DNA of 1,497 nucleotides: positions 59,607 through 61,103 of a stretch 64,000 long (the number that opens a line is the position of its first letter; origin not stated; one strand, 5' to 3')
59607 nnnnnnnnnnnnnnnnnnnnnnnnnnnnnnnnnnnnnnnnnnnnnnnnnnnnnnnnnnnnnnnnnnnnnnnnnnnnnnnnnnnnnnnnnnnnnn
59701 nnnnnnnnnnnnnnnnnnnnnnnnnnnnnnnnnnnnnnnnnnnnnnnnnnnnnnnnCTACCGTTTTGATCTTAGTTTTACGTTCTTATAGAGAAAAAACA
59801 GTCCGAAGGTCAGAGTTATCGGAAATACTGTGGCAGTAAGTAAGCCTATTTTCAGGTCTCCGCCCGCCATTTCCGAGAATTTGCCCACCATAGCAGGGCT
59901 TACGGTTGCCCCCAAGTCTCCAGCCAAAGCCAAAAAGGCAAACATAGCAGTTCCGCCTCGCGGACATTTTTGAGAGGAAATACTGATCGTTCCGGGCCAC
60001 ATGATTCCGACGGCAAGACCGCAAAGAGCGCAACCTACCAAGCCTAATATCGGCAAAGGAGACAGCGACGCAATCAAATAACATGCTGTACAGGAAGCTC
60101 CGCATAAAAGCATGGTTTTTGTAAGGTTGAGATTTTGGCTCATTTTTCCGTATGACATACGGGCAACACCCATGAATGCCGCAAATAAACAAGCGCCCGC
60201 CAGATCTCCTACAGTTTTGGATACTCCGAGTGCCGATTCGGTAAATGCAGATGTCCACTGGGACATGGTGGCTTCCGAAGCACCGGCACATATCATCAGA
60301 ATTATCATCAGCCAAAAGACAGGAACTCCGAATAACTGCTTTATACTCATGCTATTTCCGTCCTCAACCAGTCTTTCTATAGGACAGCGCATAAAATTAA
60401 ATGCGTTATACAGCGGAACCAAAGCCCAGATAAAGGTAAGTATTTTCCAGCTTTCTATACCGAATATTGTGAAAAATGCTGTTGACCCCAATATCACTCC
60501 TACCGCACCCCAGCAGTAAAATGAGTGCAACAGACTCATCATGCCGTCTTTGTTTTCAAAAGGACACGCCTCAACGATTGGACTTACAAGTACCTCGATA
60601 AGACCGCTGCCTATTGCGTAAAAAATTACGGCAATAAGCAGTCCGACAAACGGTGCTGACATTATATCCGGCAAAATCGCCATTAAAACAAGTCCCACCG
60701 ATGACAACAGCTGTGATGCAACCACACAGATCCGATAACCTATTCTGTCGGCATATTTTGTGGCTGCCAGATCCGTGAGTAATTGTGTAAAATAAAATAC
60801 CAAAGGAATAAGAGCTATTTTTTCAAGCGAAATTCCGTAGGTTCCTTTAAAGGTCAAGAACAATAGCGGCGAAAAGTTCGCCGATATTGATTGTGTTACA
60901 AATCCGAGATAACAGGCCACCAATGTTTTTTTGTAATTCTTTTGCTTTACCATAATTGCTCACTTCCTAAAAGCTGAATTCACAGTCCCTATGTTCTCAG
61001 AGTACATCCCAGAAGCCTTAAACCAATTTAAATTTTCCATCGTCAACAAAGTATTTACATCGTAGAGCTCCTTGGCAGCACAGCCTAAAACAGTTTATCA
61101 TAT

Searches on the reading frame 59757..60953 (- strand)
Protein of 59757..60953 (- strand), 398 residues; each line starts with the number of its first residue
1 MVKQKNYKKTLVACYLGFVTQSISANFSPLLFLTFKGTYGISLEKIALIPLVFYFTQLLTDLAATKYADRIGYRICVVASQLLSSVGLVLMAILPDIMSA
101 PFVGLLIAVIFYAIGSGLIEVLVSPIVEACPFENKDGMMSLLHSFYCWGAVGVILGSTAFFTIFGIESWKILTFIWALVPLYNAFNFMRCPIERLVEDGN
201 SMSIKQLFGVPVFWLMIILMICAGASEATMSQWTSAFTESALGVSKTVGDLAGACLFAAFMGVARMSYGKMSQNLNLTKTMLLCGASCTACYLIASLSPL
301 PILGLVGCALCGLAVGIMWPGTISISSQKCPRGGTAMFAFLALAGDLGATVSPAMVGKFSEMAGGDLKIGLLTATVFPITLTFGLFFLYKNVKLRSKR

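Call 11: search_protein_families(library=pfam, proteins=[window:59757-60953:-])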
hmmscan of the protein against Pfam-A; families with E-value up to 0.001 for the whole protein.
window:59757-60953:- (398 aa): 1 family
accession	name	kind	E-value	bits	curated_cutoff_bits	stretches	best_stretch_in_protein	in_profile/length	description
PF07690.21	MFS_1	-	9.7e-24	84.4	33.4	1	17-353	5-347/347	Major Facilitator Superfamily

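Call 45: search_protein_families(library=ncbifam, proteins=[window:59757-60953:-], max_evalue=0.00001)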
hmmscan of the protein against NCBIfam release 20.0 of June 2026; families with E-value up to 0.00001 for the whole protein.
window:59757-60953:- (398 aa): 0 families

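Call 70: search_solved_structures(query=window:59757-60953:-, max_evalue=0.01)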
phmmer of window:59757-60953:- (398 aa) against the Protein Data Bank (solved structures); distinct sequences matched with E-value up to 0.01: 0.
